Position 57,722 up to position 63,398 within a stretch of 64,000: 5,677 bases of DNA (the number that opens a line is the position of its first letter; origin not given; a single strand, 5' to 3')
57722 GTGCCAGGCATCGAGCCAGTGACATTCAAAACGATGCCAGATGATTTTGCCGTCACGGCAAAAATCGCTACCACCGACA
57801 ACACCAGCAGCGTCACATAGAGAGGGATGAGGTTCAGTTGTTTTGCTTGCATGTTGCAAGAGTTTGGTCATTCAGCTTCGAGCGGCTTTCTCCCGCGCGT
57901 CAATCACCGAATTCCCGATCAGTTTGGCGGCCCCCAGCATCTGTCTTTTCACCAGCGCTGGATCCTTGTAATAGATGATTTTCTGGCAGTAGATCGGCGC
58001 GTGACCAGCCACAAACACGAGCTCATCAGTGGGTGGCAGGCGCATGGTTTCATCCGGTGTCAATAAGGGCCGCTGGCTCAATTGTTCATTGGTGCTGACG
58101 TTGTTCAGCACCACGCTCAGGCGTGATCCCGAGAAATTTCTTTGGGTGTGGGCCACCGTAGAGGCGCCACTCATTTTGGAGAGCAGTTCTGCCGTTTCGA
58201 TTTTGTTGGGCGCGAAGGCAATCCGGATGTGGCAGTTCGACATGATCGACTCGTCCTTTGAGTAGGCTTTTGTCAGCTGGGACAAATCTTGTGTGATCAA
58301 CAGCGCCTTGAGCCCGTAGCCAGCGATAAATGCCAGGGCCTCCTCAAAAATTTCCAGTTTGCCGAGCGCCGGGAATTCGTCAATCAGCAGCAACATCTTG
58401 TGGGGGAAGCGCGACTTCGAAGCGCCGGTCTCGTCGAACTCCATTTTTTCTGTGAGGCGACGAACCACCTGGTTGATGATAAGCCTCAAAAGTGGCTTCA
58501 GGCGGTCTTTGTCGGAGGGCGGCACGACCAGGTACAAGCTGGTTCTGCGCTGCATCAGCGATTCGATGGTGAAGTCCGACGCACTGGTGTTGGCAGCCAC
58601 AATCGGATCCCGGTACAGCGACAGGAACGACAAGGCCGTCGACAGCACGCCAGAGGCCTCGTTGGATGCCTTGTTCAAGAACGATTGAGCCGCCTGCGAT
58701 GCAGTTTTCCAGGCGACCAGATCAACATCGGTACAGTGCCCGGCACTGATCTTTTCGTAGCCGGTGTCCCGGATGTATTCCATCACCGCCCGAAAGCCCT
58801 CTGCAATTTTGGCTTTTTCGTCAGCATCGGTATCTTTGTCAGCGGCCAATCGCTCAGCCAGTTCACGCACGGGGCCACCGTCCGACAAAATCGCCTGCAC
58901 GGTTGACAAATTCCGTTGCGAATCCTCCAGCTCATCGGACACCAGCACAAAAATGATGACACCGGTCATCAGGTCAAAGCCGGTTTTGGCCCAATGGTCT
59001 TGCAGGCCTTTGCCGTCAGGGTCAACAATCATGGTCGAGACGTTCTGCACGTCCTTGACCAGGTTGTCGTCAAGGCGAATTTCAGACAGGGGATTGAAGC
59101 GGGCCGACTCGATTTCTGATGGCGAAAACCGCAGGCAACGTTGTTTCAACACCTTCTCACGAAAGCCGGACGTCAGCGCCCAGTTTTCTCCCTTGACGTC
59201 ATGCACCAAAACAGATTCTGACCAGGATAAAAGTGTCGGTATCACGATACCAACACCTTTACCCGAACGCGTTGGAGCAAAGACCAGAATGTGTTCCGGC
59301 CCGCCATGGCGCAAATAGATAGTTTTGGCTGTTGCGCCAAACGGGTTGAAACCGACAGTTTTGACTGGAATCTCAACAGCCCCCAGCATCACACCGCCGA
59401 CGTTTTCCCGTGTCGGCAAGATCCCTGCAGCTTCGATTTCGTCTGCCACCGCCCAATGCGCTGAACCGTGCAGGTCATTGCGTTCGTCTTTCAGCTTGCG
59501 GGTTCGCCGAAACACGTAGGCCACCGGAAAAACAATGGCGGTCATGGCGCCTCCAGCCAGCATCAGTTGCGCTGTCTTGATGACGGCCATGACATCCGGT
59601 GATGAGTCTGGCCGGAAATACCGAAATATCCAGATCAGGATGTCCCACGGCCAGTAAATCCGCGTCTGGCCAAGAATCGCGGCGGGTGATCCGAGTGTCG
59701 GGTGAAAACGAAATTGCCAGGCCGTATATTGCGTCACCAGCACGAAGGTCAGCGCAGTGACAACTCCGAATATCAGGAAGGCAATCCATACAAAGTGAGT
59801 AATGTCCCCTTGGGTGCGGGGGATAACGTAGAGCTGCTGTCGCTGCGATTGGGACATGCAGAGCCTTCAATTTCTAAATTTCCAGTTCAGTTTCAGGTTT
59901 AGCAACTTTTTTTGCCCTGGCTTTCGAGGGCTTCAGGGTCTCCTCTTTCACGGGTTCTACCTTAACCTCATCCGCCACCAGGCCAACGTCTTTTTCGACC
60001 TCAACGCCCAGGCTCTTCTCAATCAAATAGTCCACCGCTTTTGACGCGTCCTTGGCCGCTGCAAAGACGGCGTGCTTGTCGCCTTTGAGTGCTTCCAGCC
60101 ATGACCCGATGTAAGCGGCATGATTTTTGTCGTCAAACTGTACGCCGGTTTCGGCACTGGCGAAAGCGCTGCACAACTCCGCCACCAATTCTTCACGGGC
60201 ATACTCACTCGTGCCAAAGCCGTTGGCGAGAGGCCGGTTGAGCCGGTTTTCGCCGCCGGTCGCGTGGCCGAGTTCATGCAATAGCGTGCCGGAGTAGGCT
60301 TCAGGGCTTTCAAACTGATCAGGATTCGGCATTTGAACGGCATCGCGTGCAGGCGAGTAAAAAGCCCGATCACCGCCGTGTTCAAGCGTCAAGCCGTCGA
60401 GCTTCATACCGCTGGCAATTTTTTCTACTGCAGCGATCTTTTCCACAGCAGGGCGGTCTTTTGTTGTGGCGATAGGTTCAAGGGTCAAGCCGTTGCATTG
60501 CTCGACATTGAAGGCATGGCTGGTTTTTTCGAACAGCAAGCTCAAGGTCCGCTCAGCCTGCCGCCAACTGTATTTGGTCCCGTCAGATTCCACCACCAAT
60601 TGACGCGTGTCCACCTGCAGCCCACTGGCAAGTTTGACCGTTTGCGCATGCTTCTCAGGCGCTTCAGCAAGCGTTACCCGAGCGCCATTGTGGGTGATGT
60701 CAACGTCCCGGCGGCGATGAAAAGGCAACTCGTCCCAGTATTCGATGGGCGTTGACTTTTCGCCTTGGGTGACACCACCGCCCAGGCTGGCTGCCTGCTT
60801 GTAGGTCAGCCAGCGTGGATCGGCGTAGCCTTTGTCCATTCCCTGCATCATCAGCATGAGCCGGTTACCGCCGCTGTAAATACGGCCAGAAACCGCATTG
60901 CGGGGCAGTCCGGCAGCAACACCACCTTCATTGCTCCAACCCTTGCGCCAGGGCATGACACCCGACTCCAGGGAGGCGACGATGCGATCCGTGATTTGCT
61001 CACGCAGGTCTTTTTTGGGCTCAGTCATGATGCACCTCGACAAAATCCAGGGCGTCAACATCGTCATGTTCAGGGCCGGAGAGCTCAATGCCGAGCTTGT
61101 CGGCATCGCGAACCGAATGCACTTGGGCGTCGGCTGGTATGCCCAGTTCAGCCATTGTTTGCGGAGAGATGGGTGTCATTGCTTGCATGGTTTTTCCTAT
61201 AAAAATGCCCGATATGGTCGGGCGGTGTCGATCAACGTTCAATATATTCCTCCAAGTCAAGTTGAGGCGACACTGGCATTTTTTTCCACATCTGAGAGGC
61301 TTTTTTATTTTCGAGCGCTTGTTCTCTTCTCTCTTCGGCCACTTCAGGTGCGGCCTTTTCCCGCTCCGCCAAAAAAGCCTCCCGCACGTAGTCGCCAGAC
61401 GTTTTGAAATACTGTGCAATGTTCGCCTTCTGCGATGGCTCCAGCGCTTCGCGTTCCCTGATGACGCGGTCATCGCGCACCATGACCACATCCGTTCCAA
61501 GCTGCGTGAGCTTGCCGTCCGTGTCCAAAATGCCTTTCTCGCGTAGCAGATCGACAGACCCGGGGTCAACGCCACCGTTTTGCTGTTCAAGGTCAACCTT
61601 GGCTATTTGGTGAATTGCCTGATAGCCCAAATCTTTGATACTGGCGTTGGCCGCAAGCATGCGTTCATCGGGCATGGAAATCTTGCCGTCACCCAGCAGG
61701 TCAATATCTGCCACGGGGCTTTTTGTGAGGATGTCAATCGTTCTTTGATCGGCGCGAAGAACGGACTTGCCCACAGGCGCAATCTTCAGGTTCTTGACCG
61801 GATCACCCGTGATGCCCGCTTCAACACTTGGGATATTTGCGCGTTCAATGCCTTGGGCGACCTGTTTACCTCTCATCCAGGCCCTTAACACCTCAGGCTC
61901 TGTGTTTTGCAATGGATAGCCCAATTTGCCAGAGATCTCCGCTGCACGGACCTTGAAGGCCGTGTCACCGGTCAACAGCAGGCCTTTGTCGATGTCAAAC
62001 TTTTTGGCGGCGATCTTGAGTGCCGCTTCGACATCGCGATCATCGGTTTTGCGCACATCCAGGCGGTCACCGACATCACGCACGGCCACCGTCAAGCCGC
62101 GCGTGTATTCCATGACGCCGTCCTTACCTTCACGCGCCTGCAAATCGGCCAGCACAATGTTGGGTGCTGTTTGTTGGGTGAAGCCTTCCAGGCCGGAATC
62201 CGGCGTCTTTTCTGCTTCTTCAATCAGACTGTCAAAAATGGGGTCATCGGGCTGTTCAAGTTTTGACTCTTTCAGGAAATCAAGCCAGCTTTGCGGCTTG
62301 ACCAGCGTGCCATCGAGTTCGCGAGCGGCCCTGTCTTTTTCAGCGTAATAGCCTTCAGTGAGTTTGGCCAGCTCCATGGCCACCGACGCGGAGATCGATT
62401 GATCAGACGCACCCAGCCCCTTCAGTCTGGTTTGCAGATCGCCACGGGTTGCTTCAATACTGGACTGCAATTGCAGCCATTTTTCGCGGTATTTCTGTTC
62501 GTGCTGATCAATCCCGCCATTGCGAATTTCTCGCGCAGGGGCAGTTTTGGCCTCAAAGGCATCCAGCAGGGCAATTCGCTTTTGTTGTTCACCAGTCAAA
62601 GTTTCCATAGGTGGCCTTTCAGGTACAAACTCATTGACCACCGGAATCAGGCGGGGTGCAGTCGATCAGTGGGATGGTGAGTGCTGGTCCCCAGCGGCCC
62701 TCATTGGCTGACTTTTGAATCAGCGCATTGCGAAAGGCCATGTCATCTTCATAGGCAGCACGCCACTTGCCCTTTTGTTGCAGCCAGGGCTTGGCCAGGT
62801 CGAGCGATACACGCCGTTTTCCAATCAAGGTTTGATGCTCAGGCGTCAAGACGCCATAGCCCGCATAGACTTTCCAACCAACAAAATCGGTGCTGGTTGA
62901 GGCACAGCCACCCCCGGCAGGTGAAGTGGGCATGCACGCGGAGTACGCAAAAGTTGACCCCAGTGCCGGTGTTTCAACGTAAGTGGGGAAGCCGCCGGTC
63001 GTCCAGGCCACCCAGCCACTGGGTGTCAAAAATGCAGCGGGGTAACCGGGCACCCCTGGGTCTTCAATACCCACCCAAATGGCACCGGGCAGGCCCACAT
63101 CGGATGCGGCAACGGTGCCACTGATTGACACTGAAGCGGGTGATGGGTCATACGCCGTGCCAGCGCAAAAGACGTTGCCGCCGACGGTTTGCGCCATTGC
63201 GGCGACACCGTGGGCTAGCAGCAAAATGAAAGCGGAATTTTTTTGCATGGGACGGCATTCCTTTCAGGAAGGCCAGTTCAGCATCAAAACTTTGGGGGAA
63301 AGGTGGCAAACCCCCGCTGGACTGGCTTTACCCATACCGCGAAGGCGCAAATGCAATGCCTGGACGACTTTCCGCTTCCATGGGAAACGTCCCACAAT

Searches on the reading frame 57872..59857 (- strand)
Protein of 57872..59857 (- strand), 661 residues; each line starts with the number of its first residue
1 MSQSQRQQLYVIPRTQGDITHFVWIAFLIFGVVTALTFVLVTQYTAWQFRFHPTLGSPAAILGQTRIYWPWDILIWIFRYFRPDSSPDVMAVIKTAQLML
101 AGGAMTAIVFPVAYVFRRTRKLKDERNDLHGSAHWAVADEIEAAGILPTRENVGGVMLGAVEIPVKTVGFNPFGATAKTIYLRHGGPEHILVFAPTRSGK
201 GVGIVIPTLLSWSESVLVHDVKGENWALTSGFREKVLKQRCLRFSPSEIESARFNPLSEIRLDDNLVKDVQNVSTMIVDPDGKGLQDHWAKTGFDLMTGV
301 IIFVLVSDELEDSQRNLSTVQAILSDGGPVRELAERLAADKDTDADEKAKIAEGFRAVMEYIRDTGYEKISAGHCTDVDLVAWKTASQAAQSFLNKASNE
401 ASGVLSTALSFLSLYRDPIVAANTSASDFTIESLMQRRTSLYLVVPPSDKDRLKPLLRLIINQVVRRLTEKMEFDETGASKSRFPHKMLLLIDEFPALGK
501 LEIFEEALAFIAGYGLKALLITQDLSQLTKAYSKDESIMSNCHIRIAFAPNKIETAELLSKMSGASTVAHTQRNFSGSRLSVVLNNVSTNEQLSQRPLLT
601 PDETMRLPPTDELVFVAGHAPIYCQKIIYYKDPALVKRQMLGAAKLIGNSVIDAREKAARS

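Call 53: search_protein_families(library=pfam, proteins=[window:57872-59857:-], max_evalue=0.01)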
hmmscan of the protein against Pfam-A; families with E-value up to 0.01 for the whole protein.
window:57872-59857:- (661 aa): 3 families
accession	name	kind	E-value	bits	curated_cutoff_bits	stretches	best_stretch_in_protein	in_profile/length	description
PF02534.20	T4SS-DNA_transf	-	1.2e-113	380.9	20.1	1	135-639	2-455/468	Type IV secretory system Conjugative DNA transfer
PF12696.13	TraG-D_C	-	9.7e-28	97.1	22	1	488-608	2-125/126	TraM recognition site of TraD and TraG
PF10412.15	TrwB_AAD_bind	-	2.8e-22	79.6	20.5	1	394-622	164-381/387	Type IV secretion-system coupling protein DNA-binding domain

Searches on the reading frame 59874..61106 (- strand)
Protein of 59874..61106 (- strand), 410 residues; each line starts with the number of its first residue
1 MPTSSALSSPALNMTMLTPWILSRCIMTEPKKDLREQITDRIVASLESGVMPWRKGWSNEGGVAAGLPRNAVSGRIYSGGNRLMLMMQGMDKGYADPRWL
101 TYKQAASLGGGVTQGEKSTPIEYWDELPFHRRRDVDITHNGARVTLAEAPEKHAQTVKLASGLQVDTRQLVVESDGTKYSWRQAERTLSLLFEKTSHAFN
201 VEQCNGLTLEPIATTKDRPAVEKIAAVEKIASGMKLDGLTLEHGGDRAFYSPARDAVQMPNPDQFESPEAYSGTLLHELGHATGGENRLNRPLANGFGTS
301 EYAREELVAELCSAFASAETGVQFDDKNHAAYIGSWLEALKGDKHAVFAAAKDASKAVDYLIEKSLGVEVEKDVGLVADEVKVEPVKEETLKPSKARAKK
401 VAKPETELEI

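Call 53: search_protein_families(library=pfam, proteins=[window:59874-61106:-], max_evalue=0.01)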
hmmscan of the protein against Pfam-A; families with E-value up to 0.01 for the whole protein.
window:59874-61106:- (410 aa): 2 families
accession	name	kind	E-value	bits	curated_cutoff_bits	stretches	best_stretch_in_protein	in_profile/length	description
PF18818.7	MPTase-PolyVal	-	9.2e-43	145.8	27.5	1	236-352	9-125/126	Zincin-like metallopeptidase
PF08401.16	ArdcN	-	1.6e-34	119.2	22.6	1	32-145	1-102/123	N-terminal domain of anti-restriction factor ArdC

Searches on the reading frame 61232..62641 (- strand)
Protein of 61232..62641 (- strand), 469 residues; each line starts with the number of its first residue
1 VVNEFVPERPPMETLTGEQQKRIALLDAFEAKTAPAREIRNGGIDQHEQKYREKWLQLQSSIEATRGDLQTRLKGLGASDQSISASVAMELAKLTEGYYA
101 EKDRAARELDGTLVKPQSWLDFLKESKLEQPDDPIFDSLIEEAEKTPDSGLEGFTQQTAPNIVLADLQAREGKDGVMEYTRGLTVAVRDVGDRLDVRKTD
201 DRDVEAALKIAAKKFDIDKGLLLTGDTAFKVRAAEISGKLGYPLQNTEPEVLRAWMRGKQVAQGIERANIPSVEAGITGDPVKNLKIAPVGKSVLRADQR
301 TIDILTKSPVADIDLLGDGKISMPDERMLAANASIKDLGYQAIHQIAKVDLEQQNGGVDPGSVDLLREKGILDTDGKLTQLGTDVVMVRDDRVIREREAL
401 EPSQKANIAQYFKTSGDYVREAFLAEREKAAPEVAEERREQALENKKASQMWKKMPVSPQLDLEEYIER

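Call 53: search_protein_families(library=pfam, proteins=[window:61232-62641:-], max_evalue=0.01)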
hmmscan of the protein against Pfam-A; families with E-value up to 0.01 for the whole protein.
window:61232-62641:- (469 aa): 1 family
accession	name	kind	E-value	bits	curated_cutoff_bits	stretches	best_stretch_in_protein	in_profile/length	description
PF18821.6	LPD7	-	6.1e-12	45.8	27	1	168-254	4-89/92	Large polyvalent protein-associated domain 7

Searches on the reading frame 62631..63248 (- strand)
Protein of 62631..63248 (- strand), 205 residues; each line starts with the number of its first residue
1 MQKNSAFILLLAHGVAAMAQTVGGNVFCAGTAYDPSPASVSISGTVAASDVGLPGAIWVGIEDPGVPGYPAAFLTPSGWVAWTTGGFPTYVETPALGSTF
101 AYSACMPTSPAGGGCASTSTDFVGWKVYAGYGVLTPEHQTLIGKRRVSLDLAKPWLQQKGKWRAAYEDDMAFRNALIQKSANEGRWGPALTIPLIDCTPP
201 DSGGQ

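Call 53: search_protein_families(library=pfam, proteins=[window:62631-63248:-], max_evalue=0.01)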
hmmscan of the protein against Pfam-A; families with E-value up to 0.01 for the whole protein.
window:62631-63248:- (205 aa): 0 families

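Call 77: find_encoding_contigs(protein=window:62631-63248:-, flank=10000, max_places=3)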
Protein window:62631-63248:- (205 aa): 11 contigs read that carry it; 3 places shown.
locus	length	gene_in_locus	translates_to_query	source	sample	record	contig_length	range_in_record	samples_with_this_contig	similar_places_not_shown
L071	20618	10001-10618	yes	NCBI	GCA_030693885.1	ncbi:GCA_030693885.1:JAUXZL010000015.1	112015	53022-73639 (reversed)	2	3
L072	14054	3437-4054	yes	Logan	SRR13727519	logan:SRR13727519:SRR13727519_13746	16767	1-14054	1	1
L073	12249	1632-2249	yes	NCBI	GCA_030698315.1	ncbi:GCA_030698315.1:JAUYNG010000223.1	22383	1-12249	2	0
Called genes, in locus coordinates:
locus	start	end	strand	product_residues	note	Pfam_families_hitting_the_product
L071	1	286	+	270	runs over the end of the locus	PF13555:AAA_29 (weak), PF00005:ABC_tran, PF13304:AAA_21 (faint)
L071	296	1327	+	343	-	PF00528:BPD_transp_1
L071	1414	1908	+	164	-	PF06754:PhnG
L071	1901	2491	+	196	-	PF05845:PhnH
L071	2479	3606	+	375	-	PF05861:PhnI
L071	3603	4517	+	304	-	PF06007:PhnJ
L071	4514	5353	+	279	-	PF00005:ABC_tran, PF02463:SMC_N (faint), PF13304:AAA_21 (weak)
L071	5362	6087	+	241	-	PF00005:ABC_tran, PF02463:SMC_N (faint), PF13304:AAA_21 (faint)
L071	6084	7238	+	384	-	PF07969:Amidohydro_3 (faint), PF01979:Amidohydro_1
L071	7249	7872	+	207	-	-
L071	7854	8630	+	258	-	PF23023:Anti-Pycsar_Apyc1 (faint), PF00753:Lactamase_B, PF12706:Lactamase_B_2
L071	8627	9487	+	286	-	PF00892:EamA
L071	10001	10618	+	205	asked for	-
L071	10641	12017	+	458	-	PF18821:LPD7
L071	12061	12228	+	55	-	-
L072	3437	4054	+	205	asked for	-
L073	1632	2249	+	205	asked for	-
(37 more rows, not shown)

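Call 86: search_protein_families(library=ncbifam, proteins=[window:62631-63248:-], max_evalue=0.01)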
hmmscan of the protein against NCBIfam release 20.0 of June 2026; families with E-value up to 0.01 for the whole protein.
window:62631-63248:- (205 aa): 0 families

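Call 87: search_protein_families(library=phrogs, proteins=[window:62631-63248:-], max_evalue=0.01)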
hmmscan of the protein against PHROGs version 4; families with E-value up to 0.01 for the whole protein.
window:62631-63248:- (205 aa): 0 families
